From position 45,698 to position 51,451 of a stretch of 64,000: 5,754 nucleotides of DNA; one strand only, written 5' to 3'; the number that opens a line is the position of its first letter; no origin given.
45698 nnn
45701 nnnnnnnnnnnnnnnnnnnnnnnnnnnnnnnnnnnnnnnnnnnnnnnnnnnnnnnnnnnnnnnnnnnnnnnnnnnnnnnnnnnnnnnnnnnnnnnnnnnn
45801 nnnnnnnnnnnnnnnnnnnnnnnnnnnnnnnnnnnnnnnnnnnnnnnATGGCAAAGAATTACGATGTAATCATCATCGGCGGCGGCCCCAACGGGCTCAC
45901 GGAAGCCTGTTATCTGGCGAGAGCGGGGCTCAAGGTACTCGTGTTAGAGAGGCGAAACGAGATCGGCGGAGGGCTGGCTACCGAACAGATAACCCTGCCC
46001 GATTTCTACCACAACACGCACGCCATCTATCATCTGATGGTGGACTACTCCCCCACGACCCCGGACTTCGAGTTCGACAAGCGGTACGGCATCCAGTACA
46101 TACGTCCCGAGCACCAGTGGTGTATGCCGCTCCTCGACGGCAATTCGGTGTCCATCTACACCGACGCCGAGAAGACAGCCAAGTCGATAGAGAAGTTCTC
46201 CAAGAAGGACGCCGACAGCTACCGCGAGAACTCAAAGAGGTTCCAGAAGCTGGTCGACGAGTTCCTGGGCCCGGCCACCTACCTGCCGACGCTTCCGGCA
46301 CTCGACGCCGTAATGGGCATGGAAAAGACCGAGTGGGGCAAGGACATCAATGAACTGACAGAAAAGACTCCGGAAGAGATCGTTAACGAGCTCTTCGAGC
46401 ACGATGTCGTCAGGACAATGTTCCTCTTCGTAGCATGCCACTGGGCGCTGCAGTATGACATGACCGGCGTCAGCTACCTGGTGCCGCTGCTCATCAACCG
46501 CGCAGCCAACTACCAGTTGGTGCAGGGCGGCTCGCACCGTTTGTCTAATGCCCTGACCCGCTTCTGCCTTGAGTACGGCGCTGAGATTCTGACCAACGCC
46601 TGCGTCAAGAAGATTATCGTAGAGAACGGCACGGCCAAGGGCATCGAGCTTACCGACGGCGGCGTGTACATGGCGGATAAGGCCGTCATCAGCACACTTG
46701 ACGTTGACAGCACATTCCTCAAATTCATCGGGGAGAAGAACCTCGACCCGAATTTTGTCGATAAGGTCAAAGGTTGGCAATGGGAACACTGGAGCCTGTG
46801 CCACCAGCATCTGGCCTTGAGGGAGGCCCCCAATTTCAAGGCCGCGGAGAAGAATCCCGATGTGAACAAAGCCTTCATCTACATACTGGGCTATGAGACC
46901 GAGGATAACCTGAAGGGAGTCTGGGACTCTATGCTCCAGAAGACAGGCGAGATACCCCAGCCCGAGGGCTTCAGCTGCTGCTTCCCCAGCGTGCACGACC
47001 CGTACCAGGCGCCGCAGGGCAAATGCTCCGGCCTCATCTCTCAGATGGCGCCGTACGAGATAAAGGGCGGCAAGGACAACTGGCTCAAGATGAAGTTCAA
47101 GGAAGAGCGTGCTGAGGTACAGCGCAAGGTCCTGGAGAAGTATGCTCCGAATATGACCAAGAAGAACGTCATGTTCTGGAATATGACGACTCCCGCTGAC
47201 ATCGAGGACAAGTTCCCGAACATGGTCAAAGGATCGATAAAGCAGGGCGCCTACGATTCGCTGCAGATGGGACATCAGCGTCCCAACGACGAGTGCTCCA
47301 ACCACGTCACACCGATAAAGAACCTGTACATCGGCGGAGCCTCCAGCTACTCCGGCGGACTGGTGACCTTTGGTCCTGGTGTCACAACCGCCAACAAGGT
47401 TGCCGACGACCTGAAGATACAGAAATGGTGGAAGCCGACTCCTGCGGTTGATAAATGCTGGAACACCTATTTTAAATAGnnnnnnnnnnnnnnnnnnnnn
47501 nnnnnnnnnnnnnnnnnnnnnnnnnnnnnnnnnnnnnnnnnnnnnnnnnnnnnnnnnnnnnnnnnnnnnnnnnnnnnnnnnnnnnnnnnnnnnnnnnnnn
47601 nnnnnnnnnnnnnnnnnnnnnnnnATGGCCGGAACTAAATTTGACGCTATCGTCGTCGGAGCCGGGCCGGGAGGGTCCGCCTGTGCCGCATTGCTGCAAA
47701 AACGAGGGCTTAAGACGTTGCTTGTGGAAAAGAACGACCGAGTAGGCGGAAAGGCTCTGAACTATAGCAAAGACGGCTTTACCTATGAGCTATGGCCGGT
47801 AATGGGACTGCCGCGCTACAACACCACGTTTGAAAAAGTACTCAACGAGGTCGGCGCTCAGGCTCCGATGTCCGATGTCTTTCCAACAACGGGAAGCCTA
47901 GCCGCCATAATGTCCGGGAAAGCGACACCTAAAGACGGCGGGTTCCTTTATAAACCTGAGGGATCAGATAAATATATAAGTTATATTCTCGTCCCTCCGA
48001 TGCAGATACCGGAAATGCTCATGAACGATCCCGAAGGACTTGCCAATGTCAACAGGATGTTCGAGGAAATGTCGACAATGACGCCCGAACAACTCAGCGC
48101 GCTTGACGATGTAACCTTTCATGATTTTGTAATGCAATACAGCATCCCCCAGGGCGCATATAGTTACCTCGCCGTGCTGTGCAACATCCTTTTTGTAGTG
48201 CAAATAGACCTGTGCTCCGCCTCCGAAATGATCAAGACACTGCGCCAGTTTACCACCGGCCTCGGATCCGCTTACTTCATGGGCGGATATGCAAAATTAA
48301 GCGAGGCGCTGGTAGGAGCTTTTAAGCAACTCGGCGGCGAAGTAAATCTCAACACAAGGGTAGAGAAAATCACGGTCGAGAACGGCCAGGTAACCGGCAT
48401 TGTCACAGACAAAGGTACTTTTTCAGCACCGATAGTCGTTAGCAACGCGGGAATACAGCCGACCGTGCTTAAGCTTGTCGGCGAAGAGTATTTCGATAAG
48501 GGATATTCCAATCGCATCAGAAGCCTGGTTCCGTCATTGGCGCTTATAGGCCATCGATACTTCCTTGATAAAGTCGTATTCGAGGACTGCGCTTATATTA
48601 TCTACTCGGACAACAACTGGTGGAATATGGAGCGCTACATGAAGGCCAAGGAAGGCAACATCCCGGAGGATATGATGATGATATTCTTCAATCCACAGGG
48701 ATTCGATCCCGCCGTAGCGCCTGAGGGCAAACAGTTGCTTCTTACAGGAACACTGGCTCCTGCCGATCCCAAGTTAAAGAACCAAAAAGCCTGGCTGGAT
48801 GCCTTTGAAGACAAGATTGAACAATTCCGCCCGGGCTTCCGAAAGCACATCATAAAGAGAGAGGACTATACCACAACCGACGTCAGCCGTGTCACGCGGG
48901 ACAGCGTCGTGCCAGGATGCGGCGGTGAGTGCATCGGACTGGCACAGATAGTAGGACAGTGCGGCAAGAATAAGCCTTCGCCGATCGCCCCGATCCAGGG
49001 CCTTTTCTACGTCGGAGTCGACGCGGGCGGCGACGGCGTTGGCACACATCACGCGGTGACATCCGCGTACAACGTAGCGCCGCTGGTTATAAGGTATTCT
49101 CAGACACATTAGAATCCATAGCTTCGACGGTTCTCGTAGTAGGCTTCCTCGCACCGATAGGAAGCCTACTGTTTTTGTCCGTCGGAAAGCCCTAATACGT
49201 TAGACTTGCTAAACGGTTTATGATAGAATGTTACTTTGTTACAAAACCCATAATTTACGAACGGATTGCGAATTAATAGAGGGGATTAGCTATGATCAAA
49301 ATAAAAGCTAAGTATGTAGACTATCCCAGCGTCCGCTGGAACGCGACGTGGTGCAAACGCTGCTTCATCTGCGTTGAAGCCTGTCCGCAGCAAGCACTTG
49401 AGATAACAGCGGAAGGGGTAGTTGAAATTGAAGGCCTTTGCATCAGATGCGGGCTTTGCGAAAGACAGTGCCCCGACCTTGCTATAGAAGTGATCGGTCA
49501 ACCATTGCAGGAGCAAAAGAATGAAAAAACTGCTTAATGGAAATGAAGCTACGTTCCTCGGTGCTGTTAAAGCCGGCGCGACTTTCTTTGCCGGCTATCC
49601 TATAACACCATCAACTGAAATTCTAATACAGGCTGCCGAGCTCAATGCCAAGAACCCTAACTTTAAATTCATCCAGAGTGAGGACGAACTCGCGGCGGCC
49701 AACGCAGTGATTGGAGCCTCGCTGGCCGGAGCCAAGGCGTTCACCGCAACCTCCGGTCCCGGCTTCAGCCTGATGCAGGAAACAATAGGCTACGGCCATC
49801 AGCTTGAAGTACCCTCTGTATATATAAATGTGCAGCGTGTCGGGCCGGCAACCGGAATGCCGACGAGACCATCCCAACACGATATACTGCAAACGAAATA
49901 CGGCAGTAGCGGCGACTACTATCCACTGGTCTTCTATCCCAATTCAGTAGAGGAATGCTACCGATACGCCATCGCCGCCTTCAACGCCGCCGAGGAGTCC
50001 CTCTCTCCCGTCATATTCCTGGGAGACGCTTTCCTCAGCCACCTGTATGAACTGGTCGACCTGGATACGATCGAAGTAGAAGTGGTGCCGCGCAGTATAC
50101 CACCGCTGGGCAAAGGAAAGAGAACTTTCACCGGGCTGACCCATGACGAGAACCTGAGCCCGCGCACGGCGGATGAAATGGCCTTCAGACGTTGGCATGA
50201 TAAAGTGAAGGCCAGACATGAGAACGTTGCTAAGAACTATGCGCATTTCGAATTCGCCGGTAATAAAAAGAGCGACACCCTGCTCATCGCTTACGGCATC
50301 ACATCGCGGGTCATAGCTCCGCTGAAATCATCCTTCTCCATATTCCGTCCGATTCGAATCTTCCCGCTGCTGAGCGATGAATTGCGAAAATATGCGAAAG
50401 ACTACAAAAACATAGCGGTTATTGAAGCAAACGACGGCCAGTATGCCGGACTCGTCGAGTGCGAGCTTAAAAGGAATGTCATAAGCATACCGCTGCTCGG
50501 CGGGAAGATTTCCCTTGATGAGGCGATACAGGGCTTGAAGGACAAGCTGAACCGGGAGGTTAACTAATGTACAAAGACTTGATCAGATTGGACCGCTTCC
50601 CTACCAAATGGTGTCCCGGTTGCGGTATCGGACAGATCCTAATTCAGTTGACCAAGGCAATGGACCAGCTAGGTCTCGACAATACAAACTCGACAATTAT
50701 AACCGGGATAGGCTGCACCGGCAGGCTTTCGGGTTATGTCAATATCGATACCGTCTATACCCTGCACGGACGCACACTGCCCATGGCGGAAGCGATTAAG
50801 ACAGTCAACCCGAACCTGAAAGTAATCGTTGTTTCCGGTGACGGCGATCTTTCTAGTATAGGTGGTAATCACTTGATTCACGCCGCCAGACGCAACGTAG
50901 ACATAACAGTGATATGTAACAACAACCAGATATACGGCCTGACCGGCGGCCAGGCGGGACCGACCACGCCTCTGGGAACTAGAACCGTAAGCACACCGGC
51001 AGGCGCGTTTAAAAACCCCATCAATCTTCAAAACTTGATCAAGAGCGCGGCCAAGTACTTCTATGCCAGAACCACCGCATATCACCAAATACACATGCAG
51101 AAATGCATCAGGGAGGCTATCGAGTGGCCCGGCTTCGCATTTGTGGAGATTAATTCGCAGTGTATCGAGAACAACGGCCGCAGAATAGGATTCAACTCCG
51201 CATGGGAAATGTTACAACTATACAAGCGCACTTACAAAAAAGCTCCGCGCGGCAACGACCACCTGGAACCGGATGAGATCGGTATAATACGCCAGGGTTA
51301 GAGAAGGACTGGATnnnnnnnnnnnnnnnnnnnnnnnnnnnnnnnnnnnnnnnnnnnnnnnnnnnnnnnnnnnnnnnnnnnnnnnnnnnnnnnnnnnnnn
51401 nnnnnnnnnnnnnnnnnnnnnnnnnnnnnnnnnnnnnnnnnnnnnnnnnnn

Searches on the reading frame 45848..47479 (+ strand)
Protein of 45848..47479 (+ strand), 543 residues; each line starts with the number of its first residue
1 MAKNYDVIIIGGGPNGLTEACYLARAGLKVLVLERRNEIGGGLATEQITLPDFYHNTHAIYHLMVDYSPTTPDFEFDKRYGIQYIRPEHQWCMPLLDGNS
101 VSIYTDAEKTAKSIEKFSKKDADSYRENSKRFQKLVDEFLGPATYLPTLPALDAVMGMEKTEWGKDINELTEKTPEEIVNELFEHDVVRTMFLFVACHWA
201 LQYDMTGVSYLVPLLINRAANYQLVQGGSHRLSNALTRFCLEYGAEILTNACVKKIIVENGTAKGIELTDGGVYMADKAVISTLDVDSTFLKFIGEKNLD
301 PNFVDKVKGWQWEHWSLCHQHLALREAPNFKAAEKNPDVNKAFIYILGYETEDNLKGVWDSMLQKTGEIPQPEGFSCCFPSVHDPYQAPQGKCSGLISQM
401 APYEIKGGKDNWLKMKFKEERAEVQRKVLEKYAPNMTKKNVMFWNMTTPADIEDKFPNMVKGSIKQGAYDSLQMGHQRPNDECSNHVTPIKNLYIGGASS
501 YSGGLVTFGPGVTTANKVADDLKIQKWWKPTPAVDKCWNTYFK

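Call 29: search_protein_families(library=pfam, proteins=[window:45848-47479:+], max_evalue=0.00001)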
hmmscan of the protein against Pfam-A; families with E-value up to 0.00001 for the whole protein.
window:45848-47479:+ (543 aa): 10 families
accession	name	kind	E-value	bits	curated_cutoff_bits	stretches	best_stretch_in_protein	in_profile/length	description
PF01266.30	DAO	-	3.2e-13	50.4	27.9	1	6-42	1-37/353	FAD dependent oxidoreductase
PF01593.30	Amino_oxidase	-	1.7e-11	44.5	19.8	1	16-287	3-257/443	Flavin containing amine oxidoreductase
PF13450.12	NAD_binding_8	-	3.1e-11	43.8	21.9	1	9-70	1-60/68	NAD(P)-binding Rossmann-like domain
PF01946.23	Thi4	-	6.2e-10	39.1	26.2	1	5-43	18-57/235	Thi4 family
PF12831.13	FAD_oxidored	-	2e-09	37.7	27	1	6-54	1-48/416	FAD dependent oxidoreductase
PF07992.20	Pyr_redox_2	-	3.6e-08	33.6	26.1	0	5-105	1-58/291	Pyridine nucleotide-disulphide oxidoreductase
PF00070.33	Pyr_redox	-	4.3e-07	30.8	22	0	7-40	2-35/82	Pyridine nucleotide-disulphide oxidoreductase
PF03486.20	HI0933_like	-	5.1e-07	29.8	50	0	6-41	2-37/244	HI0933-like protein Rossmann domain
PF01494.25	FAD_binding_3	-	1.1e-06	28.6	22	1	5-38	2-35/349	FAD binding domain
PF00890.30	FAD_binding_2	-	2.5e-06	27.4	20.4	0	6-44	1-39/414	FAD binding domain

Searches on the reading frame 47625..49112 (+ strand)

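Call 29: search_protein_families(library=pfam, proteins=[window:47625-49112:+], max_evalue=0.00001)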
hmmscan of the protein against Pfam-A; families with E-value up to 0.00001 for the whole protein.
window:47625-49112:+ (495 aa): 9 families
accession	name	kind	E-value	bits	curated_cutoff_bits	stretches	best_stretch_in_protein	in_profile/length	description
PF01593.30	Amino_oxidase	-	6.1e-18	65.8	19.8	1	19-487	5-441/443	Flavin containing amine oxidoreductase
PF13450.12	NAD_binding_8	-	1.4e-12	48.1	21.9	1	10-56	1-47/68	NAD(P)-binding Rossmann-like domain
PF01266.30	DAO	-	4.6e-12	46.6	27.9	0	7-42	1-37/353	FAD dependent oxidoreductase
PF00890.30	FAD_binding_2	-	4.2e-09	36.5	20.4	1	7-49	1-42/414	FAD binding domain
PF12831.13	FAD_oxidored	-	2e-08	34.4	27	1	7-44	1-38/416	FAD dependent oxidoreductase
PF13738.12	Pyr_redox_3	-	2.8e-08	33.8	30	0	9-49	1-41/305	Pyridine nucleotide-disulphide oxidoreductase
PF07992.20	Pyr_redox_2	-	3.4e-08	33.7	26.1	0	7-42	2-38/291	Pyridine nucleotide-disulphide oxidoreductase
PF03486.20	HI0933_like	-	6.1e-07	29.6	50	0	7-44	2-39/244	HI0933-like protein Rossmann domain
PF01494.25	FAD_binding_3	-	1.2e-06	28.4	22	0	6-38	2-34/349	FAD binding domain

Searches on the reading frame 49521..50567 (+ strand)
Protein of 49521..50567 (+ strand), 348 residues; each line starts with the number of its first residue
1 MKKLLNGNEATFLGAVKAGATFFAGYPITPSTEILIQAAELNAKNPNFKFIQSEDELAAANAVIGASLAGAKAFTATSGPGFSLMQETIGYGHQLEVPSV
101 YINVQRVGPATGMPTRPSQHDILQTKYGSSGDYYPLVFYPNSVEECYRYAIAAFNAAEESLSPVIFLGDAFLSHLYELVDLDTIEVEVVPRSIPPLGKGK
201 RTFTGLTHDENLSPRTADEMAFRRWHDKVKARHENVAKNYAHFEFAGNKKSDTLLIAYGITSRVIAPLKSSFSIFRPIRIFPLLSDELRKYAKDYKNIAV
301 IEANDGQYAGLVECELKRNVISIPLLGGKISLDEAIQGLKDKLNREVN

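Call 30: search_protein_families(library=pfam, proteins=[window:49521-50567:+], max_evalue=0.00001)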
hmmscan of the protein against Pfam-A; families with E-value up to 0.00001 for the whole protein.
window:49521-50567:+ (348 aa): 1 family
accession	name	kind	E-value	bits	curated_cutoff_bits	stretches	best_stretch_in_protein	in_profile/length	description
PF01855.24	POR_N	-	1.3e-53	182.5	27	1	14-215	2-200/231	Pyruvate flavodoxin/ferredoxin oxidoreductase, thiamine diP-bdg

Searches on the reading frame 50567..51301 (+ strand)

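Call 30: search_protein_families(library=pfam, proteins=[window:50567-51301:+], max_evalue=0.00001)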
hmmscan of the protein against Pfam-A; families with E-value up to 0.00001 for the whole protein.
window:50567-51301:+ (244 aa): 1 family
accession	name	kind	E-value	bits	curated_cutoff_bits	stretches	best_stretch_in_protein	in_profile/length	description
PF02775.26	TPP_enzyme_C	-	1.2e-27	97.1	21.9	1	52-195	6-151/151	Thiamine pyrophosphate enzyme, C-terminal TPP binding domain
